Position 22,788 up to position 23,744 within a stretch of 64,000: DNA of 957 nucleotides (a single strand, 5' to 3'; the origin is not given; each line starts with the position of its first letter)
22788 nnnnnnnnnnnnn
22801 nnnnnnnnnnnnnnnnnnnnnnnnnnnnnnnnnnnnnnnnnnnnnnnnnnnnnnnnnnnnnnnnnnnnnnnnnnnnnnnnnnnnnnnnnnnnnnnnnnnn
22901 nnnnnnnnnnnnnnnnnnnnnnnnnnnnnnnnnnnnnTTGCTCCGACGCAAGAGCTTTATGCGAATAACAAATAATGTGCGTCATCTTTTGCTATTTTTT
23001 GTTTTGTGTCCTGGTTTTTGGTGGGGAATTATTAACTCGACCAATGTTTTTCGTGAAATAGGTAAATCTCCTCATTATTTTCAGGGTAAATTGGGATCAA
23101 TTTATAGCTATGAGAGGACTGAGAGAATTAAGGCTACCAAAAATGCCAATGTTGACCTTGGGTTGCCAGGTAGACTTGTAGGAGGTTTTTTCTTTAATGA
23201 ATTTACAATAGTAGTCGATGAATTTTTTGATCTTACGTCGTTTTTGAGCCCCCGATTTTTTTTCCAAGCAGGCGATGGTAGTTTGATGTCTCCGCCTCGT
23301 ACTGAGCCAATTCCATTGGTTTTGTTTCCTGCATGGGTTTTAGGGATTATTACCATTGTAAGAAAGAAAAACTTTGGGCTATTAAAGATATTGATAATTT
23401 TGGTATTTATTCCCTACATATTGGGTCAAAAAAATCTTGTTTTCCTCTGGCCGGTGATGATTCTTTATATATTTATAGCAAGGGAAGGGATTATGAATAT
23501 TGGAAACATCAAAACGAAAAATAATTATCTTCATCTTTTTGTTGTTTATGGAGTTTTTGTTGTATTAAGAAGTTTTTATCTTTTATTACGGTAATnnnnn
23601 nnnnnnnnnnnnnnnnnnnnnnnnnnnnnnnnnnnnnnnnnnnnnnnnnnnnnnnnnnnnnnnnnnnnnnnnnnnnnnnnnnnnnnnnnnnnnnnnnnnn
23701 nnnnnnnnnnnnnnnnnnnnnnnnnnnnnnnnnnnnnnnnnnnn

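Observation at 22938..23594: Truncated 'core-only' paralog directly downstream of a full-length GT-C gene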

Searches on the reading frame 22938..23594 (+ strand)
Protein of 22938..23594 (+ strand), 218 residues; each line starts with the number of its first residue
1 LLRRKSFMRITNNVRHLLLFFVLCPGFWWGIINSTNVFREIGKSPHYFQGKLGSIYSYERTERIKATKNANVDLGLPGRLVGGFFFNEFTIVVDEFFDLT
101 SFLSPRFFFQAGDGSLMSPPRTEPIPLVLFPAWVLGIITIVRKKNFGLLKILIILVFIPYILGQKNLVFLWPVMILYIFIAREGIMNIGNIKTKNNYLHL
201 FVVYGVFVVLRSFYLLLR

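Call 5: search_protein_families(library=pfam, proteins=[window:22938-23594:+], max_evalue=1)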
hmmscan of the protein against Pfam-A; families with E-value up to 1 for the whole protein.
window:22938-23594:+ (218 aa): 1 family
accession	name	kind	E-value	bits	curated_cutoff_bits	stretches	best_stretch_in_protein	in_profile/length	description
PF21222.2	Lamp2_2nd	-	0.04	14.2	27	1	152-165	12-25/32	Lysosome-associated membrane glycoprotein 2, transmembrane segment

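Call 6: search_protein_families(library=ncbifam, proteins=[window:22938-23594:+], max_evalue=1)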
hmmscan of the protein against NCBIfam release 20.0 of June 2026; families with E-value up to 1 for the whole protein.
window:22938-23594:+ (218 aa): 1 family
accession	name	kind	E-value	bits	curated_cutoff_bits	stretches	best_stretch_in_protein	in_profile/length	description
NF009025.0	PRK12361.1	equivalog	0.21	9.7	505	1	132-165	46-79/546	hypothetical protein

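Call 9: find_homologous_proteins(query=window:22938-23594:+, max_evalue=0.001)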
Query window:22938-23594:+ (218 aa): 1 proteins with E <= 0.001 among 239 candidates.
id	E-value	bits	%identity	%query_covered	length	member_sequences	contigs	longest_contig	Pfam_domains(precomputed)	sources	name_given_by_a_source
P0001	6.1e-135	466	100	97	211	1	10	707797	-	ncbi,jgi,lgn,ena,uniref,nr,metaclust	ncbi:MAG: hypothetical protein UV74_C0013G0368 [Candidatus Woesebacteria bacterium GW2011_GWB1_43_14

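Call 18: search_protein_representatives(alignment_id=A1)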
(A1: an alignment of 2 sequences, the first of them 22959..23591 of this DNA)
Query: 2 sequences, 211 profile positions. Proteins with E-value up to 0.001 (for the whole library): 94; up to 1e-10: 85; up to 1e-30: 32. The best 94 are listed.
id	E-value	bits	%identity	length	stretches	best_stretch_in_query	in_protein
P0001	2.9e-115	399.8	-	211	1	1-211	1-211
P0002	2.2e-80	285.8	-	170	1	1-185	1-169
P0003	9.1e-44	166.2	-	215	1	4-209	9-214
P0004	1.2e-41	159.2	-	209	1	5-209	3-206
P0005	2.2e-41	158.4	-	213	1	6-209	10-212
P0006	3.3e-39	151.3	-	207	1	9-207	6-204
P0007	6.3e-39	150.4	-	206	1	6-202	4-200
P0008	5.2e-38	147.4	-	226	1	4-204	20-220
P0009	8.6e-38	146.7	-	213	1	4-210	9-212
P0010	2.0e-37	145.5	-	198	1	11-201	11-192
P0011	2.1e-37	145.4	-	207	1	3-205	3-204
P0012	1.9e-36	142.2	-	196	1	7-181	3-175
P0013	2.0e-36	142.2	-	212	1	3-208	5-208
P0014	2.1e-36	142.2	-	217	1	6-209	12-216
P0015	2.2e-36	142.0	-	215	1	7-204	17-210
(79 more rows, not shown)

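Call 24: find_related_loci(query=A5, collection=genome_contigs, flank=8000)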
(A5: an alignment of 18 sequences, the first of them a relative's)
Query A5 (211 aa) in genome_contigs; peptide patterns used: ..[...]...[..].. (x = any residue, [..] = any of these).
10 stretches matched a pattern; 5 encode a relative of the query (tblastn E <= 1e-3); 5 distinct loci.
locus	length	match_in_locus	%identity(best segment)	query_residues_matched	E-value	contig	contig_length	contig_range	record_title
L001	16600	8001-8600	36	9-208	6e-31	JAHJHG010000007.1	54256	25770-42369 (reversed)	MAG: Patescibacteria group bacterium isolate Modern_marine_planktonic.mb.16 Modern_marine_plan.mb.16_k141_695771, whole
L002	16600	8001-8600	34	8-208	2e-29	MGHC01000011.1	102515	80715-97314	MAG: Candidatus Woesebacteria bacterium RIFCSPLOWO2_01_FULL_39_10 rifcsplowo2_01_scaffold_2422, whole genome shotgun seq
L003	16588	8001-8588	32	1-208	1e-28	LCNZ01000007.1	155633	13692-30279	MAG: Candidatus Amesbacteria bacterium GW2011_GWB1_47_19 UX91_C0007, whole genome shotgun sequence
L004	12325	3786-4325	33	1-187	1e-26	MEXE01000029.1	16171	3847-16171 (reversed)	MAG: Candidatus Amesbacteria bacterium RBG_19FT_COMBO_48_16 rbg_19ft_combo_scaffold_3322, whole genome shotgun sequence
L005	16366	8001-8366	34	86-207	1e-19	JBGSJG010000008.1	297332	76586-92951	MAG: Patescibacteria group bacterium isolate JTS-AC151 k141_2430206, whole genome shotgun sequence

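Call 27: find_related_loci(query=A5, collection=metagenome_contigs, flank=5000)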
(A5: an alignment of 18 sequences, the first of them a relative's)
Query A5 (211 aa) in metagenome_contigs; peptide patterns used: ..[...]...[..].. (x = any residue, [..] = any of these).
31 stretches matched a pattern; 24 encode a relative of the query (tblastn E <= 1e-3); 24 distinct loci.
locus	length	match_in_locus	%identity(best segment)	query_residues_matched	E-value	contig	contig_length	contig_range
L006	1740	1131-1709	37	17-209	4e-38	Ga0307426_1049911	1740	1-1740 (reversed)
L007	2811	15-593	38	15-208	3e-36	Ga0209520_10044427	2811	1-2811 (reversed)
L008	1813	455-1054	37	8-208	2e-36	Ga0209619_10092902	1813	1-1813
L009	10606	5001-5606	31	2-204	2e-33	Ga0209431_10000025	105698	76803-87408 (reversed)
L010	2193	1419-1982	36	12-201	5e-33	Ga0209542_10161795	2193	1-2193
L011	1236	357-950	31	8-208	3e-31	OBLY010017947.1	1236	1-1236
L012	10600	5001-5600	36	9-208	1e-30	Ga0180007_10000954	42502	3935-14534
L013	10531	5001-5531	35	29-209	2e-29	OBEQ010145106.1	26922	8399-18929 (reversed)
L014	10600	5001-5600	34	8-208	5e-29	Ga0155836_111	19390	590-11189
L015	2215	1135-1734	34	8-208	4e-29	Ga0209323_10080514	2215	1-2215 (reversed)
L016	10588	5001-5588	32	1-208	3e-28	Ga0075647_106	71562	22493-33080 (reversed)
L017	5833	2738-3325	32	1-208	2e-28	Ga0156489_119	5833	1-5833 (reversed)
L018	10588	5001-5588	32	1-208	3e-28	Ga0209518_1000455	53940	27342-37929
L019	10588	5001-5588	32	1-208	3e-28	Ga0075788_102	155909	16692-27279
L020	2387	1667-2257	31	6-204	3e-28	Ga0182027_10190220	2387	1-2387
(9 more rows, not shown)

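Call 30: find_homologous_proteins(query=A4, max_evalue=0.00001)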
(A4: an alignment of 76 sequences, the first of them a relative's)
Query A4 (76 sequences) (211 aa, profile of the alignment): 5 proteins with E <= 0.00001 among 2243 candidates.
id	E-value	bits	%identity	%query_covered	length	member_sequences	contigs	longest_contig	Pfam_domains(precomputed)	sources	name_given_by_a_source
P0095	1.1e-73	265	37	96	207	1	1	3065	-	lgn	-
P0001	1.9e-62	228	100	100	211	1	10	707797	-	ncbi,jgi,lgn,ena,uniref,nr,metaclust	ncbi:MAG: hypothetical protein UV74_C0013G0368 [Candidatus Woesebacteria bacterium GW2011_GWB1_43_14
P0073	4.1e-44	168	19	81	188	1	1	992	-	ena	-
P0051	5.8e-43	165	37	67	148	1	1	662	-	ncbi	-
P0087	1.1e-33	134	25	95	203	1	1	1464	-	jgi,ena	-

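Call 36: predict_structure(alignment_id=A4)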
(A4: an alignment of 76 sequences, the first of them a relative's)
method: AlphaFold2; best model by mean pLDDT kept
length: 211 residues; sequences in the alignment: 76
mean_pLDDT: 94.7   pTM: 0.88
mean pLDDT of the five models: 94.7, 93.9, 93.8, 93.7, 93.2
residues with pLDDT >= 90: 184; 70-90: 27; 50-70: 0; < 50: 0
segments of 3 or more residues with pLDDT < 50: none
pLDDT, mean of each block of 10 residues (from residue 1): 91 98 96 98 96 92 80 81 94 97 92 95 98 98 98 98 98 98 98 98 96 93
secondary structure, 60 per line:
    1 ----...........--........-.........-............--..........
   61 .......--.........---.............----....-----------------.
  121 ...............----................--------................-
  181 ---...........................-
elements in order: H5-15 H18-25 H27-35 H37-48 H51-67 H70-78 H82-94 H99-102 H120-135 H140-155 H164-179 H184-210

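Call 39: search_solved_structures(query=A4, max_evalue=10)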
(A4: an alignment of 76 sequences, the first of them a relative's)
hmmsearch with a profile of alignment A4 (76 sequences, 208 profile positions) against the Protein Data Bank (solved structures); distinct sequences matched with E-value up to 10: 0.
